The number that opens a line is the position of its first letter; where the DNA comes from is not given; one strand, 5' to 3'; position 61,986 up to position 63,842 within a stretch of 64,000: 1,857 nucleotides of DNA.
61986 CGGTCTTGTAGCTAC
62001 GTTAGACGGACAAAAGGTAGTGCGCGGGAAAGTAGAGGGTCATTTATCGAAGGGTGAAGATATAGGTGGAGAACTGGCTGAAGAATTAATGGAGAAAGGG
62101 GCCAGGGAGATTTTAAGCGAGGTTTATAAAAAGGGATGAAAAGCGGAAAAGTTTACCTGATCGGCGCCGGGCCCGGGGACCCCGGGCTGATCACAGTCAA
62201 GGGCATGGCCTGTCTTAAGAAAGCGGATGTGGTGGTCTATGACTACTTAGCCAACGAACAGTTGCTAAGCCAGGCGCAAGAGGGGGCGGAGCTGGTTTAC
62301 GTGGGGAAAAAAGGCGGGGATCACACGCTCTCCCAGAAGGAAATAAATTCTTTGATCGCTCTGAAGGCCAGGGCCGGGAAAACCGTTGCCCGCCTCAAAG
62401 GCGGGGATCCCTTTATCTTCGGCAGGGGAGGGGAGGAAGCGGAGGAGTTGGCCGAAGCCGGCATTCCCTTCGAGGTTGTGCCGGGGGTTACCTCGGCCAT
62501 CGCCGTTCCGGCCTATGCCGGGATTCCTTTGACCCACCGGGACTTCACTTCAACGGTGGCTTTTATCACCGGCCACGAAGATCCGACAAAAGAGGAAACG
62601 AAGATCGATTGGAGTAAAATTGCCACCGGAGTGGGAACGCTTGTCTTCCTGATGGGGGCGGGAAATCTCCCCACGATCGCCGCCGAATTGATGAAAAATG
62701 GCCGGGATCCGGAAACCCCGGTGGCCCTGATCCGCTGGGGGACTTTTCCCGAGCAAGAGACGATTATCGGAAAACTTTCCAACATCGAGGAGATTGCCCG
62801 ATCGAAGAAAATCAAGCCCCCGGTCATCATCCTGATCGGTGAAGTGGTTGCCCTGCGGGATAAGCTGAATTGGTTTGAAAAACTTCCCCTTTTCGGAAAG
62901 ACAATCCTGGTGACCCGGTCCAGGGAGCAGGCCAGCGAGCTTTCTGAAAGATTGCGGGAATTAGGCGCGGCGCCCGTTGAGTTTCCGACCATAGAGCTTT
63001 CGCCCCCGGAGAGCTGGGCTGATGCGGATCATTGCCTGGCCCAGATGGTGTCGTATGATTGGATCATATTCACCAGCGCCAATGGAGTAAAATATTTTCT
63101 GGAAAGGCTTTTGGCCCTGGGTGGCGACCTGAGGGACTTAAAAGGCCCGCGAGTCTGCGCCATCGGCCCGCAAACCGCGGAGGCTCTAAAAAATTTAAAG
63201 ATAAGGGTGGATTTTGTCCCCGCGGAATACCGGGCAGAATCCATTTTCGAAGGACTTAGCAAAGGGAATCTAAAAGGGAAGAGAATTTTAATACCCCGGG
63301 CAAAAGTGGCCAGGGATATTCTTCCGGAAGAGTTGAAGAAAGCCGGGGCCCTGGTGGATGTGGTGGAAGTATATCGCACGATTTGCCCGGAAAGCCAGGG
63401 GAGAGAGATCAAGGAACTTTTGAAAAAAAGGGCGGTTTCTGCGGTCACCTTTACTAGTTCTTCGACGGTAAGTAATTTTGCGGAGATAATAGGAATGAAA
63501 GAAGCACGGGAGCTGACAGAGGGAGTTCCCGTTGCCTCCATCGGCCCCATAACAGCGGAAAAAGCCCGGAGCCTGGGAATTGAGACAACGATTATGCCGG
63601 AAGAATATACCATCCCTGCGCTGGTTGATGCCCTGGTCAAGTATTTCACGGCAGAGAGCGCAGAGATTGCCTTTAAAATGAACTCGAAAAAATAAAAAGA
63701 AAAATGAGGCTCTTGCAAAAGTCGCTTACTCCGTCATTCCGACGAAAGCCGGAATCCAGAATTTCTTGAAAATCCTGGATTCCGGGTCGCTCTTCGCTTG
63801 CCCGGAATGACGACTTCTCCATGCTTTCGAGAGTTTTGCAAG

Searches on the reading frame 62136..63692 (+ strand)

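Call 48: search_protein_families(library=pfam, proteins=[window:62136-63692:+], max_evalue=0.00001)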
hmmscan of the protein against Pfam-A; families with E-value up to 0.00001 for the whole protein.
window:62136-63692:+ (519 aa): 2 families
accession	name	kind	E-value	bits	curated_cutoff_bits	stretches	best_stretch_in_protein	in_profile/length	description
PF02602.20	HEM4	-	6.8e-72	241.8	27.5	1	267-497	1-230/231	Uroporphyrinogen-III synthase HemD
PF00590.25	TP_methylase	-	5.3e-56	190.3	27.8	1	5-217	1-211/212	Tetrapyrrole (Corrin/Porphyrin) Methylases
